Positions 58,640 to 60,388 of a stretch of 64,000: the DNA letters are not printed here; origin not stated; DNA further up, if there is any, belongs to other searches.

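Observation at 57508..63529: TPP riboswitch controlling a LuxE/LuxC carboxylate-reducing pair, a ThiXYZ-like ABC importer and an SDR: candidate undescribed reductive salvage of oxidised thiamine precursors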

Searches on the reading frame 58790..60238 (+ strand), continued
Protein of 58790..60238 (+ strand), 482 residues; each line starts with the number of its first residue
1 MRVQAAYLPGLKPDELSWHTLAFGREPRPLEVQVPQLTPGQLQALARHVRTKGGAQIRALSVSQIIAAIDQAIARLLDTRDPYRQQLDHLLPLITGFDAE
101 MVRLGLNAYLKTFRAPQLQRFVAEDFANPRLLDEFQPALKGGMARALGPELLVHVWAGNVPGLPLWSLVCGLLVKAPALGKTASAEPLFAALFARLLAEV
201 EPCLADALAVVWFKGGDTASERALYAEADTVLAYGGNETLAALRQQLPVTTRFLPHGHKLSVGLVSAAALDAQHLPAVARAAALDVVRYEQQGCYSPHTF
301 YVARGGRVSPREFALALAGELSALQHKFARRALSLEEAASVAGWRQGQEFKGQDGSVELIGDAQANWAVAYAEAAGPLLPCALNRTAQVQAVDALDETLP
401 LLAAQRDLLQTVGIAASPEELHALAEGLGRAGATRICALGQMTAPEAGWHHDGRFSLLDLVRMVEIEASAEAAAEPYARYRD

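Call 46: find_encoding_contigs(protein=P0001, flank=10000, max_places=2)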
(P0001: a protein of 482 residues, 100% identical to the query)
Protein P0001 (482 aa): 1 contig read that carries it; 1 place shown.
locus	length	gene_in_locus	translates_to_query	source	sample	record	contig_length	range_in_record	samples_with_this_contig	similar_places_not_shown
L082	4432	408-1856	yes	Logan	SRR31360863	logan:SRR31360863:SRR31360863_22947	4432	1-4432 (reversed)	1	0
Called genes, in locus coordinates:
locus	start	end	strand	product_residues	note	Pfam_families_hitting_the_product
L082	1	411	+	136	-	?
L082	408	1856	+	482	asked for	PF05893:LuxC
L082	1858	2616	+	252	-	PF00005:ABC_tran, PF13304:AAA_21 (faint)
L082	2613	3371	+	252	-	PF00528:BPD_transp_1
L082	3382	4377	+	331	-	PF13379:NMT1_2, PF09084:NMT1, PF12974:Phosphonate-bd, PF16868:NMT1_3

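Call 53: search_dna_similar(query=window:58790-60235:+, collection=plasmids, mode=protein, max_rows=25, rows=spread)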
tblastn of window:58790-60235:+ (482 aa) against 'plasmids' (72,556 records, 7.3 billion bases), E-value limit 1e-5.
Records with a match: 53; places in all: 53; records where one place covers at least 80% of the query: 27.
Best place of each record, by identity: 60-80% 7; <60% 46.
By first word of the organism name: Pantoea 13; Sphingobium 11; Azospirillum 9; Streptomyces 5; Salmonella 2; Streptantibioticus 2; Pseudonocardia 2; Priestia 1; Pseudomonas 1; Lactiplantibacillus 1; and 6 more.
By predicted mobility (MOB-suite, as given by PLSDB): non-mobilizable 41; mobilizable 7; conjugative 5.
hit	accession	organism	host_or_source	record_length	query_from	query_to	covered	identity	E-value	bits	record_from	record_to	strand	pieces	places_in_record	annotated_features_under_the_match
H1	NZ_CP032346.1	Azospirillum brasilense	soil sample,Agricultural field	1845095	4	464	96%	63.0%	5e-163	518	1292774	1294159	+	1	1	record has no annotation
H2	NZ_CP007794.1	Azospirillum argentinense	Triticum aestivum L.,Root,wheat ...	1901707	4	464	96%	62.6%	3e-162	515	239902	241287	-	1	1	record has no annotation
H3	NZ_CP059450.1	Azospirillum brasilense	Prokaryotes,soil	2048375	4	464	96%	62.1%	3e-161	512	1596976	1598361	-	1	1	none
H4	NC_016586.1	Azospirillum lipoferum 4B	-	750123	5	482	99%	59.7%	1e-147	474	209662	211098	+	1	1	acyl-CoA reductase | ABC transporter ATP-binding protein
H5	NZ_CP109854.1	Pantoea dispersa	Bidens alba,Pure isolate,rhizosphere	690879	1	463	96%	57.0%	7e-150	480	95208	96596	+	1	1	acyl-CoA reductase | long-chain fatty acid--CoA ligase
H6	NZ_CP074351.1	Pantoea dispersa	tissue sample,leaves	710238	1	463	96%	56.8%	2e-149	478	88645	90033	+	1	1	acyl-CoA reductase | long-chain fatty acid--CoA ligase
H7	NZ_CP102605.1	Pantoea sp. SOD02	cell culture,urban freshwater stream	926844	5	464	95%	57.0%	8e-152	485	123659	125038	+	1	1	acyl-CoA reductase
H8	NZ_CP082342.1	Pantoea dispersa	Canis lupus familiaris,Skin swab,Paw ...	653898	1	463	96%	56.6%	3e-147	472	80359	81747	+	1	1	acyl-CoA reductase | long-chain fatty acid--CoA ligase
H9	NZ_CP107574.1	Pantoea dispersa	Spermacoce stricta,Pure ...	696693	1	463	96%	56.2%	2e-146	469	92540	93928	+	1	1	acyl-CoA reductase | long-chain fatty acid--CoA ligase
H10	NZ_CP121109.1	Pantoea sp. X85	metagenomic assembly,rabbit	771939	5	464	95%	56.3%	2e-150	481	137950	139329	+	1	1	acyl-CoA reductase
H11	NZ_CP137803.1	Priestia megaterium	Bacillus megaterium assembly,Arshan ...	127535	1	464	96%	51.6%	4e-142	457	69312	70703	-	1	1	acyl-CoA reductase | long-chain fatty acid--CoA ligase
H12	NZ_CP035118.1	Lactiplantibacillus plantarum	cell culture,food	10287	10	464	94%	38.1%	2e-81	282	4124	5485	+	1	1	acyl-CoA reductase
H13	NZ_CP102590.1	Niallia taxi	-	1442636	32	464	90%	39.3%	6e-87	298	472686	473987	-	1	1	none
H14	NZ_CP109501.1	Streptomyces sp. NBC_01426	-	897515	80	464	80%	25.6%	3e-8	64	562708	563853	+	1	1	acyl-CoA reductase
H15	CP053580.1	Salmonella enterica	-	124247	130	464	70%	29.0%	1e-13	81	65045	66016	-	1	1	AMP-binding protein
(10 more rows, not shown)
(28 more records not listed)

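Call 54: get_annotated_region(hit=H5, flank=8000)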
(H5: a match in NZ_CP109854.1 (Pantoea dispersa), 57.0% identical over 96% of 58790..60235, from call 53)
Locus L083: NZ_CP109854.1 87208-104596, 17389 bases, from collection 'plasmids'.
description: Pantoea dispersa strain ESL4 plasmid pESL4.1, complete sequence
organism: Pantoea dispersa (NCBI taxid 59814)
taxonomy: Bacteria; Pseudomonadota; Gammaproteobacteria; Enterobacterales; Erwiniaceae; Pantoea; Pantoea dispersa
host: -; source: Bidens alba,Pure isolate,rhizosphere; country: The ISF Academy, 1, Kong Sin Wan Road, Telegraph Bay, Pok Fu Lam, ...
typing (MOB-suite, as given by PLSDB): non-mobilizable; replicon rep_cluster_1232
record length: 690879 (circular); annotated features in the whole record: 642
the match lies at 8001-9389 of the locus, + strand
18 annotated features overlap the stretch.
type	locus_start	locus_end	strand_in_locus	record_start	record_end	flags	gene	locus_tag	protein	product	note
CDS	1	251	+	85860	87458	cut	-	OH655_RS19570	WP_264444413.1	ABC transporter substrate-binding protein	-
CDS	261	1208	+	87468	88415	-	-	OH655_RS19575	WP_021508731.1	ABC transporter permease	GO:0055085 - transmembrane transport [Evidence IEA]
CDS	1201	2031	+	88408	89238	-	-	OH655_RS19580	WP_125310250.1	ABC transporter permease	-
CDS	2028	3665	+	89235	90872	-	-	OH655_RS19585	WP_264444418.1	ABC transporter ATP-binding protein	-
CDS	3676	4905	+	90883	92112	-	-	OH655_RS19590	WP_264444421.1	M20/M25/M40 family metallo-hydrolase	-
CDS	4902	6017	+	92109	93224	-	-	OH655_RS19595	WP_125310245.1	Xaa-Pro peptidase family protein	GO:0006508 - proteolysis [Evidence IEA]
CDS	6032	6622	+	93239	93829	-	ddpX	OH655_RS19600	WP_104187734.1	D-alanyl-D-alanine dipeptidase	GO:0006508 - proteolysis [Evidence IEA]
CDS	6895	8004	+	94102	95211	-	-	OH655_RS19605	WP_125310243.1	long-chain fatty acid--CoA ligase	-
CDS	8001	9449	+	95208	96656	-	-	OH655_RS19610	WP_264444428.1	acyl-CoA reductase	GO:0008218 - bioluminescence [Evidence IEA]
CDS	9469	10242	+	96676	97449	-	-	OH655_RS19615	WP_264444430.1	SDR family oxidoreductase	-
CDS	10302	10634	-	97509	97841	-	-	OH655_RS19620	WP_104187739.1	four-helix bundle copper-binding protein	-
CDS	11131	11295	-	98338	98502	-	-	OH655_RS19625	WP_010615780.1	general stress protein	GO:0006950 - response to stress [Evidence IEA]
CDS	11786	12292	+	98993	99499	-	-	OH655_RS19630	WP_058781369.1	DUF892 family protein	-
CDS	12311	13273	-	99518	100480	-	-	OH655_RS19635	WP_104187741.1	PDR/VanB family oxidoreductase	-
CDS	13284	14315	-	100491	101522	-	hpxD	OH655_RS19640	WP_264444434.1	molybdenum cofactor-independent xanthine hydroxylase subunit HpxD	-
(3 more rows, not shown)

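Call 55: get_annotated_region(hit=H11, flank=8000)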
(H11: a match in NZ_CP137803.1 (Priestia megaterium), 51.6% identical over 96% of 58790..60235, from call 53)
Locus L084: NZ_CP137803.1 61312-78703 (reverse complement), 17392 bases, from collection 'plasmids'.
description: Priestia megaterium strain Y18-01 plasmid unnamed3, complete sequence
organism: Priestia megaterium (NCBI taxid 1404)
taxonomy: Bacteria; Bacillota; Bacilli; Bacillales; Bacillaceae; Priestia; Priestia megaterium
host: -; source: Bacillus megaterium assembly,Arshan water; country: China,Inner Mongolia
typing (MOB-suite, as given by PLSDB): non-mobilizable; replicon rep_cluster_385
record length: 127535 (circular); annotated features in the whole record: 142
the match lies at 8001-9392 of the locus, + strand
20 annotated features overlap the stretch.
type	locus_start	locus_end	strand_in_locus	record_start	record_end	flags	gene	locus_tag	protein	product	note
CDS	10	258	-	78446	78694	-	-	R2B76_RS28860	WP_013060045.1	spore coat protein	-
CDS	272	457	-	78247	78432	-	-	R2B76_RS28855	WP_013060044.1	hypothetical protein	-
CDS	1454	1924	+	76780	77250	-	-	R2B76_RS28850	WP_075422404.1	DinB family protein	-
CDS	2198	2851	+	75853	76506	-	-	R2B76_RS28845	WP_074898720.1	hypothetical protein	-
CDS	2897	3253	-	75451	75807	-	-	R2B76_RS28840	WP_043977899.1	hypothetical protein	-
CDS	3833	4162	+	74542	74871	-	-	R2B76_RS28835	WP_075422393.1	multidrug efflux SMR transporter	-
CDS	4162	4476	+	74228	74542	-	-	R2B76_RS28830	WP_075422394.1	multidrug efflux SMR transporter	-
CDS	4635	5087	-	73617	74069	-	-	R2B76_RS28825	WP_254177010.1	CBO0543 family protein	-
CDS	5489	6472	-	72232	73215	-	guaC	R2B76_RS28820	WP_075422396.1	GMP reductase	GO:0015950 - purine nucleotide interconversion [Evidence IEA]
CDS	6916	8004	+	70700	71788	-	-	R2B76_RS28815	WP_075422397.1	long-chain fatty acid--CoA ligase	-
CDS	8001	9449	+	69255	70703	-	-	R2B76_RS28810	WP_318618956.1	acyl-CoA reductase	GO:0008218 - bioluminescence [Evidence IEA]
CDS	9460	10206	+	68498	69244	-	-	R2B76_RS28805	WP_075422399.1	ABC transporter ATP-binding protein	-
CDS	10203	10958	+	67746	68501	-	-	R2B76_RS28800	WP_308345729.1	ABC transporter permease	-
CDS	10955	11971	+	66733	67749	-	-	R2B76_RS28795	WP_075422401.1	ABC transporter substrate-binding protein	-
CDS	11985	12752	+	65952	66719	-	-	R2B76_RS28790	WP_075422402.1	3-oxoacyl-ACP reductase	-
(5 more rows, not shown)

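Call 56: get_annotated_region(hit=H12, flank=6000)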
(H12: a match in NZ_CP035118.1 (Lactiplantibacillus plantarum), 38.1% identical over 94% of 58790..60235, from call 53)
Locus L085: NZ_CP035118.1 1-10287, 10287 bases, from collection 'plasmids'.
description: Lactiplantibacillus plantarum strain SRCM103295 plasmid unnamed5
organism: Lactiplantibacillus plantarum (NCBI taxid 1590)
taxonomy: Bacteria; Bacillota; Bacilli; Lactobacillales; Lactobacillaceae; Lactiplantibacillus; Lactiplantibacillus plantarum
host: -; source: cell culture,food; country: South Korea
typing (MOB-suite, as given by PLSDB): non-mobilizable; replicon rep_cluster_1244
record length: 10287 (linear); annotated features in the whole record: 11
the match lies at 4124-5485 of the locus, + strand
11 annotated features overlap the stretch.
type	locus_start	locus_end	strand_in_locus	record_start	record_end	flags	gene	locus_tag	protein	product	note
CDS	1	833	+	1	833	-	-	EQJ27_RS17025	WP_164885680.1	replication initiation protein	GO:0006270 - DNA replication initiation [Evidence IEA]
CDS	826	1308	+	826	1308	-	-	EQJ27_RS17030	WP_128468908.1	DUF536 domain-containing protein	-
CDS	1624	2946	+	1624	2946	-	-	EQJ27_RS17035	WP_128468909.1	solute carrier family 23 protein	GO:0055085 - transmembrane transport [Evidence IEA]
CDS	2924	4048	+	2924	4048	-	-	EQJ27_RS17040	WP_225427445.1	acyl-CoA synthetase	-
CDS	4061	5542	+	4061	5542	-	-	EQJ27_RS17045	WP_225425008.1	acyl-CoA reductase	GO:0008218 - bioluminescence [Evidence IEA]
CDS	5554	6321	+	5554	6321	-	-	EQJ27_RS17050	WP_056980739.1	SDR family oxidoreductase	-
CDS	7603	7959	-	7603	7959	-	-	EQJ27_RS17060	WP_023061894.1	type II toxin-antitoxin system YafQ family toxin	-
CDS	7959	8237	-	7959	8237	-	-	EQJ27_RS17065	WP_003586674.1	type II toxin-antitoxin system prevent-host-death family antitoxin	GO:0008219 - cell death [Evidence IEA]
CDS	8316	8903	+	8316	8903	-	-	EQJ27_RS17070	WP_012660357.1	site-specific integrase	-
CDS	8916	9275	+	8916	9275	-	-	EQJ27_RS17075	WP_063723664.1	hypothetical protein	-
CDS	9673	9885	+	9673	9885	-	-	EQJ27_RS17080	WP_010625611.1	hypothetical protein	-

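Call 65: search_protein_families(library=ncbifam, proteins=[L083:9469-10239:+, L084:11985-12749:+, L085:5554-6318:+], max_evalue=1e-60)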
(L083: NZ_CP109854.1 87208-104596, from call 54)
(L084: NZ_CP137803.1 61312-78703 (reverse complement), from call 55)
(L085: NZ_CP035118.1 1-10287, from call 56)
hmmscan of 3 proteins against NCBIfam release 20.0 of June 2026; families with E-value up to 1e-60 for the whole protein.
L083:9469-10239:+ (257 aa): 1 family
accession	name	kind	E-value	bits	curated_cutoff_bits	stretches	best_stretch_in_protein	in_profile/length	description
NF006393.0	PRK08642.1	equivalog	6.5e-83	278.1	292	1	1-255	2-254/254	3-oxoacyl-ACP reductase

L084:11985-12749:+ (255 aa): 1 family
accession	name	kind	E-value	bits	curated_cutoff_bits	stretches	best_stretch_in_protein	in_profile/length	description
NF006393.0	PRK08642.1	equivalog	3.3e-89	298.7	292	1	4-255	4-253/254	3-oxoacyl-ACP reductase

L085:5554-6318:+ (255 aa): 1 family
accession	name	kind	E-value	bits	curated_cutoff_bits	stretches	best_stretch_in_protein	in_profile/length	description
NF006393.0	PRK08642.1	equivalog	2.1e-82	276.4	292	1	3-254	4-253/254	3-oxoacyl-ACP reductase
